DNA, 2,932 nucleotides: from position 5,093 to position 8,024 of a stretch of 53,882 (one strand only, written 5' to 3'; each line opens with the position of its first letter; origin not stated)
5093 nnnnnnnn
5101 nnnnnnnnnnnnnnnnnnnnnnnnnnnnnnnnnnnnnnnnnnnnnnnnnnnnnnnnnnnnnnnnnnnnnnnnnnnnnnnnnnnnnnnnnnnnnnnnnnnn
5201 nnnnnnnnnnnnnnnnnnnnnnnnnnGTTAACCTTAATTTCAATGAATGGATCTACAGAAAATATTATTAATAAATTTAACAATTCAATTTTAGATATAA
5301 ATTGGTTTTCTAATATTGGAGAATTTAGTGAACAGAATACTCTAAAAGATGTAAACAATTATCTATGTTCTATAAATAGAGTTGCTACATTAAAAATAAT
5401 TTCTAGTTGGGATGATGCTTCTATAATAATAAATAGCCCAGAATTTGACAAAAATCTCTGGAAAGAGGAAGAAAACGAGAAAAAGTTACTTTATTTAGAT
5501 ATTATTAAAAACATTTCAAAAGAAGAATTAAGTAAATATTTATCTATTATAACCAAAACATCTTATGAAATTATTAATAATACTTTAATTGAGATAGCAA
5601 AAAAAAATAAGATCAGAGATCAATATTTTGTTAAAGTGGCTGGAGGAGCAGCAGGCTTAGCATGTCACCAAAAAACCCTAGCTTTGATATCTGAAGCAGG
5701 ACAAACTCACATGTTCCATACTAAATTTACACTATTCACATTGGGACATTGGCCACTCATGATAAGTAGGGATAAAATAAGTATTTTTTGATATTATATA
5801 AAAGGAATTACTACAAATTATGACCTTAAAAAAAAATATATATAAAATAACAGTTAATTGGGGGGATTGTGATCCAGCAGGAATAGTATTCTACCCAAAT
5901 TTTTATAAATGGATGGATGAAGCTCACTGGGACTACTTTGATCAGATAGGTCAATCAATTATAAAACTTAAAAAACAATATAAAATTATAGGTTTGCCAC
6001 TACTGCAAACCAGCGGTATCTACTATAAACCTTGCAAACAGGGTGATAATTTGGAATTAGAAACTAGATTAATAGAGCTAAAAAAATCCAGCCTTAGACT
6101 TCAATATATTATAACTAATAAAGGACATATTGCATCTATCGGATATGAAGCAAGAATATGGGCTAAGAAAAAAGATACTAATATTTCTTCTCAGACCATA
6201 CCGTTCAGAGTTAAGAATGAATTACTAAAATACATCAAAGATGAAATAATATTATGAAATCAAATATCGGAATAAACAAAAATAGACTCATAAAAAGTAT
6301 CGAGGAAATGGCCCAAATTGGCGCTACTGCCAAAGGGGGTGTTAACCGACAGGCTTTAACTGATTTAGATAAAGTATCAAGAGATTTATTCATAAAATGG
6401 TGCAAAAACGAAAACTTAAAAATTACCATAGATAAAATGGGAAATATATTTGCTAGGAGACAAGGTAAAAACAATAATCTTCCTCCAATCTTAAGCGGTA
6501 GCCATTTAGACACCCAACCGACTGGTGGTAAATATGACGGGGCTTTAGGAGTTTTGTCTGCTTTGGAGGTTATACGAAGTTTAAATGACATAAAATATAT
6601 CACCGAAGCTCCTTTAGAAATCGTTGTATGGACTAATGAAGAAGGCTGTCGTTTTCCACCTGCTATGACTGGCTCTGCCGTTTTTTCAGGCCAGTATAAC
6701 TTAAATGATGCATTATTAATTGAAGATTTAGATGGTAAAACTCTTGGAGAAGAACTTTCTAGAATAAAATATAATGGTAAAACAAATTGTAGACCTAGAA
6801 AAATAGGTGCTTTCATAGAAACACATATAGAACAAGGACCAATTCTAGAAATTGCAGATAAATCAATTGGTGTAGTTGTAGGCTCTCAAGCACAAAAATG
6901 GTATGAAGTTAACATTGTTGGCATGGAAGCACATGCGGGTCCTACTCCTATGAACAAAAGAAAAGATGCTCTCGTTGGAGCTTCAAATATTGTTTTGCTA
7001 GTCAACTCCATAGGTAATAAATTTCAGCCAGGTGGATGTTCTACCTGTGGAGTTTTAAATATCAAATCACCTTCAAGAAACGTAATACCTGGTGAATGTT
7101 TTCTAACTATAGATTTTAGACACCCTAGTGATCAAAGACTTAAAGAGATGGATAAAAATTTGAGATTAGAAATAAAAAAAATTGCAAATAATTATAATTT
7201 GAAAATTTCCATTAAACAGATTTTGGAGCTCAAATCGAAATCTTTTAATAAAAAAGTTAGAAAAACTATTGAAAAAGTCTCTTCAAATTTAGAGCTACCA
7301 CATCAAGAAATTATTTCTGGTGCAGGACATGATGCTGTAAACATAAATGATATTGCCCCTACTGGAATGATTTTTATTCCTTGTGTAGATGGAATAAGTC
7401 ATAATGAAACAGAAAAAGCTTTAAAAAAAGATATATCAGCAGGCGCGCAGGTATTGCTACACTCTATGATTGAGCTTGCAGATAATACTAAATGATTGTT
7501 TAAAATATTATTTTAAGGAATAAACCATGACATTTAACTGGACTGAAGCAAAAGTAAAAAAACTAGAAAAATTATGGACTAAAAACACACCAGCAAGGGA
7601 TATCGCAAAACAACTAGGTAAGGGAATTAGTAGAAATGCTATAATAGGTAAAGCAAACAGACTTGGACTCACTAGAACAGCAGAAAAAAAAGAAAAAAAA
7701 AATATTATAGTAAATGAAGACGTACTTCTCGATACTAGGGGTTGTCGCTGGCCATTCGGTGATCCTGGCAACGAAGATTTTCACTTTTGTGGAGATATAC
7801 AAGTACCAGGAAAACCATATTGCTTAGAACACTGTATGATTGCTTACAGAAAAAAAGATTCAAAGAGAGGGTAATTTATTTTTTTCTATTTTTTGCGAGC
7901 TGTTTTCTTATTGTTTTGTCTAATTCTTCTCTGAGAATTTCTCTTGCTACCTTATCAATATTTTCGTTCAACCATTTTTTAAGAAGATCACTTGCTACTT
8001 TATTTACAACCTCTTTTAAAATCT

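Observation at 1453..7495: Seven-gene operon joining a PaaA-like di-iron oxygenase and reductase to a gentisate-type dioxygenase, a hotdog thioesterase, an MFE-2-like dehydrogenase and an M20 amidohydrolase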

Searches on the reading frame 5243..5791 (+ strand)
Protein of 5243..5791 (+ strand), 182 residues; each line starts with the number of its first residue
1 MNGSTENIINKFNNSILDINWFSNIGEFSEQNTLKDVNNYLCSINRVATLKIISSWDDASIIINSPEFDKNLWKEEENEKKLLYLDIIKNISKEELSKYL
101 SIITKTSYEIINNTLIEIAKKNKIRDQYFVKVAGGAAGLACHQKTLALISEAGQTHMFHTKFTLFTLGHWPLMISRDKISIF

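Call 4: search_protein_families(library=pfam, proteins=[window:5243-5791:+], max_evalue=0.01)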
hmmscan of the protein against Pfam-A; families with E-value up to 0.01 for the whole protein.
window:5243-5791:+ (182 aa): 0 families

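Call 5: search_protein_families(library=ncbifam, proteins=[window:5243-5791:+], max_evalue=0.01)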
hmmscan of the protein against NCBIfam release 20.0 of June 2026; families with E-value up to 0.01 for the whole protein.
window:5243-5791:+ (182 aa): 0 families

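Call 21: search_solved_structures(query=window:5243-5791:+, max_evalue=10)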
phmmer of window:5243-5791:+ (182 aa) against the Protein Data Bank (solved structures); distinct sequences matched with E-value up to 10: 2.
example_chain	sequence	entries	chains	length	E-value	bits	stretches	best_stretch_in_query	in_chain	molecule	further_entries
7c7l_A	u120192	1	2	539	0.71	12.7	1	64-135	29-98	CRISPR-associated protein Cas14a.1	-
7l48_A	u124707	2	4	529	0.74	12.7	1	64-135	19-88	Cas12f | Cas12f1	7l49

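Call 39: find_homologous_proteins(query=window:5243-5791:+, max_evalue=0.001)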
Query window:5243-5791:+ (182 aa): 2 proteins with E <= 0.001 among 257 candidates.
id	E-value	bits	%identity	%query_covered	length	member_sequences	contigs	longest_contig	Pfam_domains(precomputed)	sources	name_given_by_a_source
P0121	2.8e-109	380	97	100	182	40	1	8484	-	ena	-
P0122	1.3e-49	186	95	53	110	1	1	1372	-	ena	-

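Call 42: find_homologous_proteins(query=A2, max_evalue=0.001)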
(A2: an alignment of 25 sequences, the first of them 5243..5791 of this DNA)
Query A2 (25 sequences) (182 aa, profile of the alignment): 18 proteins with E <= 0.001 among 3178 candidates.
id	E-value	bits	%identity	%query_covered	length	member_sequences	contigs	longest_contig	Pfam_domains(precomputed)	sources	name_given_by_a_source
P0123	2.3e-64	234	24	96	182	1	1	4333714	-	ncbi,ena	-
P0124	3.7e-64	234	25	96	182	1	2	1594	-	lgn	-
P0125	9.6e-64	232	26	96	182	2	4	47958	-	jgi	jgi:hypothetical protein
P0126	2.6e-62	228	26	96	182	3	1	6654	-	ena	-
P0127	1.6e-61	225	26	96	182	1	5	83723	-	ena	-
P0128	4.2e-61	224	27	96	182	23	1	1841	-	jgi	jgi:hypothetical protein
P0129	1.0e-60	223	27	90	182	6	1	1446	-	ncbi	-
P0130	7.7e-60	220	26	96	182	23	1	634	-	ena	-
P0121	2.0e-58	215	97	100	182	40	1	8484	-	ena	-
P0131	6.8e-58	213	26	96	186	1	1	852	-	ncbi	-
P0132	1.0e-48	183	25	90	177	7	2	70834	-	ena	-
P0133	4.4e-48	181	23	97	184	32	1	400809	-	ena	-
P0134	3.5e-46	175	22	97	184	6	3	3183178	-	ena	-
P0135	1.3e-45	173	24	97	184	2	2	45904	-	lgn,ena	-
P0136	2.2e-29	120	28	58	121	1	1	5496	-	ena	-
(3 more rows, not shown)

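Call 57: predict_structure(alignment_id=A3)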
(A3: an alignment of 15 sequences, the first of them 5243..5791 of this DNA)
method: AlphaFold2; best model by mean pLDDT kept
length: 182 residues; sequences in the alignment: 15
mean_pLDDT: 88.5   pTM: 0.86
mean pLDDT of the five models: 88.5, 83.6, 82.2, 78.4, 78.2
residues with pLDDT >= 90: 99; 70-90: 73; 50-70: 9; < 50: 1
segments of 3 or more residues with pLDDT < 50: none
pLDDT, mean of each block of 10 residues (from residue 1): 80 91 70 88 93 87 86 91 95 94 92 84 80 91 96 93 90 91 88
secondary structure, 60 per line:
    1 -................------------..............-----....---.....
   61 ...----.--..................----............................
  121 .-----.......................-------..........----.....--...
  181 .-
elements in order: H2-17 H30-43 E49-52 H56-63 H71-88 H93-121 H127-149 H157-166 E171-175 E178-181

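Call 60: fold_search(model_id=the predicted structure, library=pdb)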
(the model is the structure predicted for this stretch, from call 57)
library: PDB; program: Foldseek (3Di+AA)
matches with E <= 10: 52; with E <= 0.001: 0
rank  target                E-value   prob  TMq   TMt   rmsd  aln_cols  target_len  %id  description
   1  8d9p                  2.4e+00  0.02  0.15  0.14  16.4       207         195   10  De Novo Photosynthetic Reaction Center Protein Equipped with Heme B and Mn(II) cations (released 2022-09-28)
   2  4x0r_B                3.4e+00  0.03  0.19  0.17  21.2       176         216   14  Crystal structure of human MxB stalk domain (released 2014-12-10)
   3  8vx7_A                3.8e+00  0.06  0.16  0.18  14.0       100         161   16  Computationally designed tunable C2 symmetric tandem repeat homodimer, bound to cyclic peptide (released 2025-02-05)
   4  6e9v_A                3.8e+00  0.06  0.21  0.18  11.6       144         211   17  DHF79 filament (released 2018-11-21)
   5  6e9z_A                3.8e+00  0.04  0.20  0.17  12.4       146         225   13  DHF119 filament (released 2018-11-21)
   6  8a1t_D                4.0e+00  0.04  0.17  0.16   8.2        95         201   14  Sodium pumping NADH-quinone oxidoreductase (released 2023-06-14)
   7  9dir_A                4.2e+00  0.07  0.21  0.28  10.4       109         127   18  Cryo-EM structure of the heme/hemoglobin transporter ChuA, in complex with de novo designed binder G7 (released 2025-05-21)
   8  2mhr                  4.5e+00  0.06  0.20  0.27  10.1       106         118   13  STRUCTURE OF MYOHEMERYTHRIN IN THE AZIDOMET STATE AT 1.7(SLASH)1.3 ANGSTROMS RESOLUTION (released 1987-10-16)
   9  6gox                  4.5e+00  0.05  0.27  0.09  15.0       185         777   10  SecA (released 2019-06-19)
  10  7amv_I                4.5e+00  0.02  0.18  0.07  17.2       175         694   16  Atomic structure of the poxvirus transcription pre-initiation complex in the initially melted state (released 2021-10-06)
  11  5jwr_H                4.5e+00  0.02  0.14  0.19  15.8       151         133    9  Crystal structure of foldswitch-stabilized KaiB in complex with the N-terminal CI domain of KaiC and a dimer of KaiA C (released 2017-03-29)
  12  8e12_B                4.7e+00  0.02  0.14  0.15  13.5       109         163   17  Homotrimeric variant of tcTRP9, BGL14 (released 2023-04-12)
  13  1a7e                  5.0e+00  0.03  0.16  0.21  12.3       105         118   14  HYDROXOMET MYOHEMERYTHRIN FROM THEMISTE ZOSTERICOLA (released 1998-10-14)
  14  8jbg_B                5.3e+00  0.03  0.17  0.12  10.4        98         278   16  Neurokinin B bound to active human neurokinin 3 receptor in complex with Gq (released 2024-02-07)
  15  9k85_A                5.3e+00  0.03  0.17  0.15  12.4       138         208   12  Cryo-EM structure of designed zinc-induced filament Fiber-n6-Zn1-HEHE-46 (released 2025-10-29)
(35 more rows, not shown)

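Call 82: search_protein_families(library=pfam, alignment_id=A2, max_evalue=1)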
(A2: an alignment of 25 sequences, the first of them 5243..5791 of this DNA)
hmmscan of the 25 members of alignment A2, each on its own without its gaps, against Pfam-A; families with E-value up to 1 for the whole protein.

A. member 1, window:5243-5791:+ (182 aa): 2 families
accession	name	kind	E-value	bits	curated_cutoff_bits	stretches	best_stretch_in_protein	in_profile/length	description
PF19454.4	DUF5992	-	0.013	15.9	23.8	1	97-160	9-70/106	Family of unknown function (DUF5992)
PF20669.3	Exo70_N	-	0.27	11.9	23.9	0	86-106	20-40/83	Exocyst complex component Exo70 N-terminal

B. families by the number of members that match (of 25 scanned): 14 families
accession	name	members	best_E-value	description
PF21724.2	DUF6861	1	0.011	Family of unknown function (DUF6861)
PF19454.4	DUF5992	1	0.013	Family of unknown function (DUF5992)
PF13052.11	DUF3913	1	0.013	Protein of unknown function (DUF3913)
PF13495.12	Phage_int_SAM_4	1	0.021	Phage integrase, N-terminal SAM-like domain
PF05762.20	VWA_CoxE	1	0.055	VWA domain containing CoxE-like protein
PF15352.11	K1377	1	0.057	Susceptibility to monomelic amyotrophy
PF16582.11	TPP_enzyme_M_2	1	0.065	Middle domain of thiamine pyrophosphate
PF22316.2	ABhydrolase-like_N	1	0.14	A/B hydrolase-like, N-terminal domain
PF18069.6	DR2241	1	0.18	DR2241 stabilising domain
PF20813.2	FhbB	1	0.21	Factor H binding protein B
PF21135.2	DRL_cat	1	0.23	Oxidoreductase DRL, catalytic domain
PF20669.3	Exo70_N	1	0.27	Exocyst complex component Exo70 N-terminal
PF10727.15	Rossmann-like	1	0.27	Rossmann-like domain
PF04978.18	MST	1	0.41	Mycothiol-S-transferase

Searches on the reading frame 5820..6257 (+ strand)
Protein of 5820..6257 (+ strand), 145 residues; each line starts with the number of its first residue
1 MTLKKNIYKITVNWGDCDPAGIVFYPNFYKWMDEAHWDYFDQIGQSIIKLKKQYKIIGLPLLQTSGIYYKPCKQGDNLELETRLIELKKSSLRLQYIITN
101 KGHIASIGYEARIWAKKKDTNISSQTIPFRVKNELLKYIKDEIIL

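Call 4: search_protein_families(library=pfam, proteins=[window:5820-6257:+], max_evalue=0.01)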
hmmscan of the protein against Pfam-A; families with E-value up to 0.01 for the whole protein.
window:5820-6257:+ (145 aa): 2 families
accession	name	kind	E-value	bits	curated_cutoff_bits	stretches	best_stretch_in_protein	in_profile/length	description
PF13279.12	4HBT_2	-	2.3e-11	44.7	25.5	1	12-116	1-105/122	Thioesterase-like superfamily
PF03061.28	4HBT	-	3.4e-08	34.1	20.6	1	21-102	2-74/79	Thioesterase superfamily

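Call 5: search_protein_families(library=ncbifam, proteins=[window:5820-6257:+], max_evalue=0.01)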
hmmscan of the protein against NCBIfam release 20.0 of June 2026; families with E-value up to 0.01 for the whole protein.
window:5820-6257:+ (145 aa): 4 families
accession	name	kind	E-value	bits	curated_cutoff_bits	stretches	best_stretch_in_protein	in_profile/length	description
TIGR00051.1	TIGR00051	subfamily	4.9e-12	46.2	68.7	1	10-106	2-96/117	YbgC/FadM family acyl-CoA thioesterase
TIGR02799.1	thio_ybgC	equivalog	3e-09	37.2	141.35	1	9-104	4-98/126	tol-pal system-associated acyl-CoA thioesterase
NF047424.1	MenI_Staph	exception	7.8e-07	29.1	225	1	7-120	5-117/148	1,4-dihydroxy-2-naphthoyl-CoA hydrolase MenI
NF008065.0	PRK10800.1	equivalog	0.0012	18.9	185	1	8-104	8-103/134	tol-pal system-associated acyl-CoA thioesterase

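Call 37: search_solved_structures(query=window:5820-6257:+, max_evalue=0.01)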
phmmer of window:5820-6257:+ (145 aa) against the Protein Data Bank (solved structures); distinct sequences matched with E-value up to 0.01: 12.
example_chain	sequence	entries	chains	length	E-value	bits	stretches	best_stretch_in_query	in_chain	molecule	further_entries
5wh9_A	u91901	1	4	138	3.3e-20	75.7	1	6-131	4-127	4-hydroxybenzoyl-CoA thioesterase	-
1bvq_A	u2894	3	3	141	7e-12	48.7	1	11-98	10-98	PROTEIN (4-HYDROXYBENZOYL COA THIOESTERASE) | 4-hydroxybenzoyl-CoA Thioesterase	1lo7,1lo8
1lo9_A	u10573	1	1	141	3.6e-11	46.4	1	11-98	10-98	4-hydroxybenzoyl-CoA Thioesterase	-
3ck1_A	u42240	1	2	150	1.8e-06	31.2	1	10-139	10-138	Putative thioesterase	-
2cye_A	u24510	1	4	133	4.4e-06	29.9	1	9-116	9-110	Putative thioesterase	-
1z54_A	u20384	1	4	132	5.9e-06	29.5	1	6-111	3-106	probable thioesterase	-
6fdg_A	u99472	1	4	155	1.4e-05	28.2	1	7-119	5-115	4-hydroxybenzoyl-CoA thioesterase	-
2egi_A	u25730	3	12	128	0.00019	24.6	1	7-101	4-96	Hypothetical protein aq_1494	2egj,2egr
5v10_A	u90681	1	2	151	0.00034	23.8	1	10-98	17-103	Uncharacterized protein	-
2hx5_A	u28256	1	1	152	0.00091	22.4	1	10-99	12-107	Hypothetical protein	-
2pzh_A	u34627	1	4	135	0.0065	19.6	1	11-92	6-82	Hypothetical protein HP_0496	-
2gf6_A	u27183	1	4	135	0.0074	19.4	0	8-117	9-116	Conserved hypothetical protein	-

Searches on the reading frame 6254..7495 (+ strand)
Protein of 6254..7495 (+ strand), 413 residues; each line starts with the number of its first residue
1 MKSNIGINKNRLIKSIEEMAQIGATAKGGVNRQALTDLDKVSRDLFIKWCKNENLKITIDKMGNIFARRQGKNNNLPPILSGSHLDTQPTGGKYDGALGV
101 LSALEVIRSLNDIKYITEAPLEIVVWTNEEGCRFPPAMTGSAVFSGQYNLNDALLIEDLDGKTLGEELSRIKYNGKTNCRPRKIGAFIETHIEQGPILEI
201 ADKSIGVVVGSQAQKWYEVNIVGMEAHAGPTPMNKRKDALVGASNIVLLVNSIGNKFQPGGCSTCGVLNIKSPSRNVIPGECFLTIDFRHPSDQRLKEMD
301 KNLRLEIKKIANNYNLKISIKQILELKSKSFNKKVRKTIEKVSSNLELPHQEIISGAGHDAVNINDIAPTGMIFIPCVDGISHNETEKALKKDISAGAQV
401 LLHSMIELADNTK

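Call 4: search_protein_families(library=pfam, proteins=[window:6254-7495:+], max_evalue=0.01)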
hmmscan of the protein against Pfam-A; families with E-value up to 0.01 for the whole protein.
window:6254-7495:+ (413 aa): 3 families
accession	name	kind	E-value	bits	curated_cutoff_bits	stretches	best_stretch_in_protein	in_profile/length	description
PF01546.33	Peptidase_M20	-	1.5e-20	74.4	24.6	1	82-404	3-203/206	Peptidase family M20/M25/M40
PF04389.22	Peptidase_M28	-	5.3e-07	30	21.3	1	64-152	1-85/193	Peptidase family M28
PF07687.19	M20_dimer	-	1.8e-06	28.3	21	1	214-314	6-106/107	Peptidase dimerisation domain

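Call 5: search_protein_families(library=ncbifam, proteins=[window:6254-7495:+], max_evalue=0.01)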
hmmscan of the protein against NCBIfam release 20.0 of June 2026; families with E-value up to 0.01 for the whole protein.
window:6254-7495:+ (413 aa): 28 families (the best 25 are shown)
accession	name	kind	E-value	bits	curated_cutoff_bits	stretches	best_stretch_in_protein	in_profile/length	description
NF006769.0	PRK09290.1-3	subfamily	1.7e-175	583.7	452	1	2-411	5-414/417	allantoate amidohydrolase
NF009527.0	PRK12891.1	subfamily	8.1e-128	427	461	1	9-411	11-423/426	Zn-dependent hydrolase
NF009530.0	PRK12893.1-4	subfamily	5.7e-125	417.7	551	1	1-407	1-406/423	Zn-dependent hydrolase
NF006771.0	PRK09290.1-5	subfamily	4.9e-124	414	399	1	6-410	3-411/413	allantoate amidohydrolase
NF009528.0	PRK12893.1-1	subfamily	3.4e-117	391.9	570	1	5-409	11-415/420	Zn-dependent hydrolase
TIGR01879.1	hydantase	subfamily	3.3e-116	388.5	204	1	11-408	2-401/401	hydantoinase/carbamoylase family amidase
NF006772.0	PRK09290.2-1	subfamily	3.7e-101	339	424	1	6-410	11-417/430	allantoate amidohydrolase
NF058540.1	Ncarbamyl_ErtE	equivalog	5.4e-95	318.4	520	1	2-409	3-415/418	N-carbamyl-l-glutamate amidohydrolase ErtE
NF006775.0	PRK09290.2-5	equivalog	8.4e-90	301.4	479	1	11-410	14-415/419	allantoate amidohydrolase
NF009529.0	PRK12893.1-2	equivalog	1.3e-88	297.5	508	1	4-408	4-407/411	Zn-dependent hydrolase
NF006768.0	PRK09290.1-1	equivalog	1.3e-87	294.4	532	1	12-409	9-408/411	allantoate deiminase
NF009531.0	PRK12893.1-5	equivalog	4.5e-77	259.3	486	1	1-412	1-415/421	Zn-dependent hydrolase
TIGR03176.1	AllC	equivalog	2.5e-75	253.7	597.75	1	11-409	4-403/406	allantoate deiminase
NF006770.0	PRK09290.1-4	equivalog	1e-68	231.9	372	1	14-409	7-401/403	allantoate amidohydrolase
NF006773.0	PRK09290.2-2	equivalog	8.6e-68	229.1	584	1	10-410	16-418/419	allantoate amidohydrolase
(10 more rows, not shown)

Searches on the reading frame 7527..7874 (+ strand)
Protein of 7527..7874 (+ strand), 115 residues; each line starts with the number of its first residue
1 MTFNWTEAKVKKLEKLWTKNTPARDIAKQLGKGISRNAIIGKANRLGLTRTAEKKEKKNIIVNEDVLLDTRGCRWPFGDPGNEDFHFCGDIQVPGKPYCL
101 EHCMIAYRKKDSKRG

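Call 4: search_protein_families(library=pfam, proteins=[window:7527-7874:+], max_evalue=0.01)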
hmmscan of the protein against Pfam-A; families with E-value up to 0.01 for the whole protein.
window:7527-7874:+ (115 aa): 1 family
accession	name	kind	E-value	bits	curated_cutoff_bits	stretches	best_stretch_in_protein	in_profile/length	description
PF07750.17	GcrA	-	1.5e-30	107.1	26.9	2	67-114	105-152/155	GcrA cell cycle regulator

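Call 5: search_protein_families(library=ncbifam, proteins=[window:7527-7874:+], max_evalue=0.01)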
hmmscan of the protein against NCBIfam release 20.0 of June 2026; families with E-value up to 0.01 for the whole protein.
window:7527-7874:+ (115 aa): 1 family
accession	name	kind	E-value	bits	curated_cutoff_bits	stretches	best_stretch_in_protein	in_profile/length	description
NF050816.1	sig70cofacGcrA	equivalog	3.4e-25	89.3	280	2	4-52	2-49/173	cell cycle sigma 70 cofactor GcrA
